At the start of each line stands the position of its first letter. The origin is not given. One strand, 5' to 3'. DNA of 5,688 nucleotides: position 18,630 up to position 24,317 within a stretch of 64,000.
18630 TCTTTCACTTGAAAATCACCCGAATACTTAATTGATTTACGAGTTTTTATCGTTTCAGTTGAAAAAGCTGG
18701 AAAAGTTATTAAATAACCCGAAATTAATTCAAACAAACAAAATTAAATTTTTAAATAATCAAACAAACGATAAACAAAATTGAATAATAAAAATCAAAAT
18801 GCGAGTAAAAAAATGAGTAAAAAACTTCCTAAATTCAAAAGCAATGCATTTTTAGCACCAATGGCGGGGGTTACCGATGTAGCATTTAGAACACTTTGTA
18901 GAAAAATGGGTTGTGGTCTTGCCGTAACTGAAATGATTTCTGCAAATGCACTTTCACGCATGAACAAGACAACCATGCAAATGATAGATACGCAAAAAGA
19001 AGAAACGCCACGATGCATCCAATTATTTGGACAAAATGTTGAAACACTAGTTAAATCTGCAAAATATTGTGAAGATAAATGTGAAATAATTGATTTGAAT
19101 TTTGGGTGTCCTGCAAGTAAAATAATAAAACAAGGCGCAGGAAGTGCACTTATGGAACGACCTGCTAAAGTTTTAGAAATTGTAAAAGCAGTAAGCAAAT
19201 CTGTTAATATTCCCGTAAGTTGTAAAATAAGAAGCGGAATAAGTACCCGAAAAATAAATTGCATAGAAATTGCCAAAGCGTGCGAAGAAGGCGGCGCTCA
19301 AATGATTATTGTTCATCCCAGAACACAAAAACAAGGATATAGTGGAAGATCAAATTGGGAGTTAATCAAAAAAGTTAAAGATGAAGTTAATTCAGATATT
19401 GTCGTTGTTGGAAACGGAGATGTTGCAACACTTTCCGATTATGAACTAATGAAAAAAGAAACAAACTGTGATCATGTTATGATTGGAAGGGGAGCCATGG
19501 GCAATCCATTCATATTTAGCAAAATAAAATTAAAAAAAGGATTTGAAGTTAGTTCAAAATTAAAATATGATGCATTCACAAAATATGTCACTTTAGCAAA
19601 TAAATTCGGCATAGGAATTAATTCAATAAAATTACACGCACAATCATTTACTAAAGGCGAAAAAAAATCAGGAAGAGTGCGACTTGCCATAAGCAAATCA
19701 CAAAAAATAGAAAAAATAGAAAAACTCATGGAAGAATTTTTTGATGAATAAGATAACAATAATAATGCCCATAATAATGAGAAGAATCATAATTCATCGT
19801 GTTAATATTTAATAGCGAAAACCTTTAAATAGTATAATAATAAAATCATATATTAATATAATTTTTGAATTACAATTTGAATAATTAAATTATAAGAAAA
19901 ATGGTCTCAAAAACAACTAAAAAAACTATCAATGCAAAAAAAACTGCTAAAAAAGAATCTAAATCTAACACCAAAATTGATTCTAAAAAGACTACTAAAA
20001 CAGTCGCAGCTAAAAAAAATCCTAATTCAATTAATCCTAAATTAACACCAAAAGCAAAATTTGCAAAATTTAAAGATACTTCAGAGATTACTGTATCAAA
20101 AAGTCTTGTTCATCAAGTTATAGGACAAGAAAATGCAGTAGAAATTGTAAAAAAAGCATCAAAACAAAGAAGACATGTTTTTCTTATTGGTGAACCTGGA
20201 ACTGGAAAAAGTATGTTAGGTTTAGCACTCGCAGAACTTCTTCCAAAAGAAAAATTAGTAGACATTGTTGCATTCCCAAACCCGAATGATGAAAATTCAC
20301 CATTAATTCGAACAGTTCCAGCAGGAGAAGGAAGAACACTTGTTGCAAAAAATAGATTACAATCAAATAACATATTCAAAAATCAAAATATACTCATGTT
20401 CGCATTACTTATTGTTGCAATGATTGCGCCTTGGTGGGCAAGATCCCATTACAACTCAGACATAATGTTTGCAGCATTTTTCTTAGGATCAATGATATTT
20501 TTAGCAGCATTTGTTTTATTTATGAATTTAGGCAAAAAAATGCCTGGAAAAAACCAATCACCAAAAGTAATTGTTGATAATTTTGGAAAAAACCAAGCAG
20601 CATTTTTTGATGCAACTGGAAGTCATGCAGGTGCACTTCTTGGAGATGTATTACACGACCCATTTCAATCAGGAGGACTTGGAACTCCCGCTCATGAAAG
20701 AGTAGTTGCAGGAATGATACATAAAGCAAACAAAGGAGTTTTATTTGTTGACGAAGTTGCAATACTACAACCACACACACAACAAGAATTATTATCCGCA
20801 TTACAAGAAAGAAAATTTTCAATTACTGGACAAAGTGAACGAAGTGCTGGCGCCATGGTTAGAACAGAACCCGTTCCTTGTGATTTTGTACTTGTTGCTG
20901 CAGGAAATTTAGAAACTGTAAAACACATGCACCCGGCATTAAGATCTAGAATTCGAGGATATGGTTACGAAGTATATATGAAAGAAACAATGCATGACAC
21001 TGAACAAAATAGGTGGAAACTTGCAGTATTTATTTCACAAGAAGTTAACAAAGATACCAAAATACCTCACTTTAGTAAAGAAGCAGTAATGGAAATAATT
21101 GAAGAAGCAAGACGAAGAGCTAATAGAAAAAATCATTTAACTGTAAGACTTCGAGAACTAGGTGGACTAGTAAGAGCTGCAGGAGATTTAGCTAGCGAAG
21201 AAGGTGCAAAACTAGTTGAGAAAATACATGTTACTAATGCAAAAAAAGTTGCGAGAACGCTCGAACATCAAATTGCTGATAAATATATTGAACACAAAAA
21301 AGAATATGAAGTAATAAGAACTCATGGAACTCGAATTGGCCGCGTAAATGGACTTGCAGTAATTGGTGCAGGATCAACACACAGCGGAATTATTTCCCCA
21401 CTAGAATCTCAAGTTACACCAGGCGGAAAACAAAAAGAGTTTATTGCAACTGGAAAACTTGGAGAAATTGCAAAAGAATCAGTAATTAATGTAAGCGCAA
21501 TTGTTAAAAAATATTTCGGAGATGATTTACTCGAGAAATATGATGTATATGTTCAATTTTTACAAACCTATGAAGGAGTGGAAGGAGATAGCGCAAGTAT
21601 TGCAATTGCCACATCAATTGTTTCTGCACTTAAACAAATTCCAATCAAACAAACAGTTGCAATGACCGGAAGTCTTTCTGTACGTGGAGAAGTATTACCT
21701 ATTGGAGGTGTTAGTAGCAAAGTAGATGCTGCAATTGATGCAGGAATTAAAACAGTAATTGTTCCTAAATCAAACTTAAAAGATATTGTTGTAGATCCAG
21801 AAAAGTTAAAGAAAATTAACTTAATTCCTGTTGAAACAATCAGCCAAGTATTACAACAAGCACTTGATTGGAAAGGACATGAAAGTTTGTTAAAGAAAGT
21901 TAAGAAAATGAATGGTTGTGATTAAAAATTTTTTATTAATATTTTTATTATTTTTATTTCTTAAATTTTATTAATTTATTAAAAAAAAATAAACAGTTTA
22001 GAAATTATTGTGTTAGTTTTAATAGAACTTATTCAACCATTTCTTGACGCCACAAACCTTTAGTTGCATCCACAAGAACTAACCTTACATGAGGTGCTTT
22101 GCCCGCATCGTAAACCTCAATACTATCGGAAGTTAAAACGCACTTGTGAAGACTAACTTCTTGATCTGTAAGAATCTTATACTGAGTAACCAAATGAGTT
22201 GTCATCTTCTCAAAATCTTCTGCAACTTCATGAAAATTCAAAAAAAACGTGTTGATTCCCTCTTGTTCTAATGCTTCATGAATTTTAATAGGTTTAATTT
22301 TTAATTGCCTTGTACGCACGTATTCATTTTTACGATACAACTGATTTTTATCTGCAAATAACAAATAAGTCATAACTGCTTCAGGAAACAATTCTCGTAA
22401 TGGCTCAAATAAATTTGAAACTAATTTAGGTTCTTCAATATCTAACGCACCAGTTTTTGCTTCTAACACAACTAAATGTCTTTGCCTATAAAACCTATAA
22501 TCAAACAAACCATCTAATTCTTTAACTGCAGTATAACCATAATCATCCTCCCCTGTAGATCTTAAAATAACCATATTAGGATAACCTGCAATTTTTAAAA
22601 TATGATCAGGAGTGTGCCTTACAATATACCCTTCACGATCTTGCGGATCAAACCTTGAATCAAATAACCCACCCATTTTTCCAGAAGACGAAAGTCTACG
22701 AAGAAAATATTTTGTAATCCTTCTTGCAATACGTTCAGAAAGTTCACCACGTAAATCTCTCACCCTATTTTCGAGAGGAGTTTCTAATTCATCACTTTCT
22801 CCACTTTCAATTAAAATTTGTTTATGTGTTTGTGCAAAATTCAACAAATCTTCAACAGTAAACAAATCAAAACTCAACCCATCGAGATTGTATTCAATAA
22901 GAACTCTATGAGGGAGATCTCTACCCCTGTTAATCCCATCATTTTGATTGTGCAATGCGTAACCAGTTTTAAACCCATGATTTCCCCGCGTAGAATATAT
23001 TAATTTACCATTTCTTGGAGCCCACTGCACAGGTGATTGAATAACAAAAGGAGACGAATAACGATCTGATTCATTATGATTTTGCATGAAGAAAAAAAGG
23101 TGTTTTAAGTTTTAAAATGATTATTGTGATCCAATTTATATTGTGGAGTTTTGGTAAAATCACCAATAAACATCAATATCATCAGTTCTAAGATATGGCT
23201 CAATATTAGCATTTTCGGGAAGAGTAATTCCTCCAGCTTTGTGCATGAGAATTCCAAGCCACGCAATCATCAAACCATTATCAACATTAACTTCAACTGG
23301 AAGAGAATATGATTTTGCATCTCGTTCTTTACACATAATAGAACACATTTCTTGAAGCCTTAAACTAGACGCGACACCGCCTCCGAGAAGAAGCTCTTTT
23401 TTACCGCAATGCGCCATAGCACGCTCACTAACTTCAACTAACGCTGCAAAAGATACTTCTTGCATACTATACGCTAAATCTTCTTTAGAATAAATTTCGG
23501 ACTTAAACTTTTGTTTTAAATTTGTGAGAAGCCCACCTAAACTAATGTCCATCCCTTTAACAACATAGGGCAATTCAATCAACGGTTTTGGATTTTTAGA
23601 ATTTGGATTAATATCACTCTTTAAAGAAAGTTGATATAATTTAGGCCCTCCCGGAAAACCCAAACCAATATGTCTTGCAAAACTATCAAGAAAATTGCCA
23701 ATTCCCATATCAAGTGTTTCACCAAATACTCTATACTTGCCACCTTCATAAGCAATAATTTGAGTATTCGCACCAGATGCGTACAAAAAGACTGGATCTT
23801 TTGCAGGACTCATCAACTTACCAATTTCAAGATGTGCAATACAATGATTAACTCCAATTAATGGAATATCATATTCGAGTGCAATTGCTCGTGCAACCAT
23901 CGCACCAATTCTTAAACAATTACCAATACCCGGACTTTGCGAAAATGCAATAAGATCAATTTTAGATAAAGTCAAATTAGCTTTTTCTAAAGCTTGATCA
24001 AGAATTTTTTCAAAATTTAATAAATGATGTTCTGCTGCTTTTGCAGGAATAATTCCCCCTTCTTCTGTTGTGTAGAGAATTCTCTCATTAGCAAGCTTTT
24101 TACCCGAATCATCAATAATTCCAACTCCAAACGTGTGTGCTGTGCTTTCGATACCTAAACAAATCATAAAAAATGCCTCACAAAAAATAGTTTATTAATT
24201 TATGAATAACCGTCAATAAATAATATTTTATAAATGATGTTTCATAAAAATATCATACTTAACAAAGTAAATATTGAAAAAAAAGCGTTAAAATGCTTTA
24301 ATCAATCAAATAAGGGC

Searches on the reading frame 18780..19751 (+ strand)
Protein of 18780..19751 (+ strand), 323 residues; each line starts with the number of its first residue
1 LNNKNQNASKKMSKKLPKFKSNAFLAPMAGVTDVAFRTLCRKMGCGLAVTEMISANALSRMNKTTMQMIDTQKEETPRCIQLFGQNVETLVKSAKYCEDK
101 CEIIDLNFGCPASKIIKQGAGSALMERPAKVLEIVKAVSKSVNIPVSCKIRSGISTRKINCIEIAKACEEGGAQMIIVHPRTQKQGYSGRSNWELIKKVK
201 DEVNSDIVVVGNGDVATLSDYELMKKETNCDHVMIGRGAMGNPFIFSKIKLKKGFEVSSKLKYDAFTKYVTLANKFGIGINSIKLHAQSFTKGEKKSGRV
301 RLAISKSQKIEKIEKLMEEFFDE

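Call 81: search_protein_families(library=pfam, proteins=[window:18780-19751:+], max_evalue=0.000001)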
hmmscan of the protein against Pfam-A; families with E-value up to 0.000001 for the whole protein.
window:18780-19751:+ (323 aa): 1 family
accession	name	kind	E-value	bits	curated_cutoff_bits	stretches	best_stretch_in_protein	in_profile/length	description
PF01207.24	Dus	-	1.2e-80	271.4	20.4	1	25-317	2-302/311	Dihydrouridine synthase (Dus)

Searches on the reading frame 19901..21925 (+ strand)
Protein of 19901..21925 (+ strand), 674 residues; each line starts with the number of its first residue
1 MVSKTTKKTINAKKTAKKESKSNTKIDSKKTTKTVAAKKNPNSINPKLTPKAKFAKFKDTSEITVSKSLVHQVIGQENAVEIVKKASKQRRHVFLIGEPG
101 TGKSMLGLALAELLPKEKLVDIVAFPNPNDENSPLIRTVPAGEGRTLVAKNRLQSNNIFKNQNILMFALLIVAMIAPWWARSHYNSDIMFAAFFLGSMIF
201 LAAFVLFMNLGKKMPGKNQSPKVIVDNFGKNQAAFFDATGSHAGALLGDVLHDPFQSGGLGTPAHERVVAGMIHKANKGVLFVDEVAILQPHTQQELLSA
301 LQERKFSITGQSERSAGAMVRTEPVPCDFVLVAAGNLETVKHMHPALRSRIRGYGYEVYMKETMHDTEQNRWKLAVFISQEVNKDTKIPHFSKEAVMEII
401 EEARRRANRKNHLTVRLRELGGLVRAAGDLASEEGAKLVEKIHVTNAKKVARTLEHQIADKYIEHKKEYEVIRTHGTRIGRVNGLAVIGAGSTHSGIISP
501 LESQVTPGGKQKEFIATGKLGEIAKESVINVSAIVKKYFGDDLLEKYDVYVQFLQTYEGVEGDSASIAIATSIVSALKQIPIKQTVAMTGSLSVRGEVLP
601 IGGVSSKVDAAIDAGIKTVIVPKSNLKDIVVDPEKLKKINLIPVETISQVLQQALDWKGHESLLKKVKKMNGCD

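Call 81: search_protein_families(library=pfam, proteins=[window:19901-21925:+], max_evalue=0.000001)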
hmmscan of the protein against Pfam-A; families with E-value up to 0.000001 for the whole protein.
window:19901-21925:+ (674 aa): 6 families
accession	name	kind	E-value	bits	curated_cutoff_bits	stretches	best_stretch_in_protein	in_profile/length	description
PF05362.19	Lon_C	-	4e-34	118.4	21.1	1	474-655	22-203/205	Lon protease (S16) C-terminal proteolytic domain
PF01078.27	Mg_chelatase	-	1.3e-12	48.1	20.3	0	71-118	3-50/207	Magnesium chelatase, subunit ChlI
PF00158.32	Sigma54_activat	-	1.5e-12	48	20.2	1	264-314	81-130/168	Sigma-54 interaction domain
PF07728.20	AAA_5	-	3.7e-12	46.9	22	0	277-350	66-138/139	AAA domain (dynein-related subfamily)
PF20436.4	LonB_AAA-LID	-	3.2e-09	37.1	22.4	1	390-447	1-58/65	Archaeal LonB, AAA+ ATPase LID domain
PF13541.12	ChlI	-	1.4e-08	35.1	27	1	512-625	10-121/121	Subunit ChlI of Mg-chelatase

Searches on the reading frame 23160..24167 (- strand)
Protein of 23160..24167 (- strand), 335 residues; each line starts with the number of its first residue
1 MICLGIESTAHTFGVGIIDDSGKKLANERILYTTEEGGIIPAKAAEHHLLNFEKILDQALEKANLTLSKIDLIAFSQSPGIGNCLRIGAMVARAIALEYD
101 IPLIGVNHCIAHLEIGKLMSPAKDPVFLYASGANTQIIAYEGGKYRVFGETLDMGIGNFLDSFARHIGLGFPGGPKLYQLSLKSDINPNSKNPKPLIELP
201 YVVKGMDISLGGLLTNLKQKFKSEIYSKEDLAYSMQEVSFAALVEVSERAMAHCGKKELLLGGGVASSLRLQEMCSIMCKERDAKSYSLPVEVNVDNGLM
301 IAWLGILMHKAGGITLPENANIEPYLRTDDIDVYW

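Call 48: search_protein_families(library=pfam, proteins=[window:23160-24167:-], max_evalue=0.001)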
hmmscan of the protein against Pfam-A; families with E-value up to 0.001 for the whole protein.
window:23160-24167:- (335 aa): 1 family
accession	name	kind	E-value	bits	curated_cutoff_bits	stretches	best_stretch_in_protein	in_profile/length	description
PF00814.31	TsaD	-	9.2e-70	235.8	24.8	1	28-303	9-264/264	tRNA N6-adenosine threonylcarbamoyltransferase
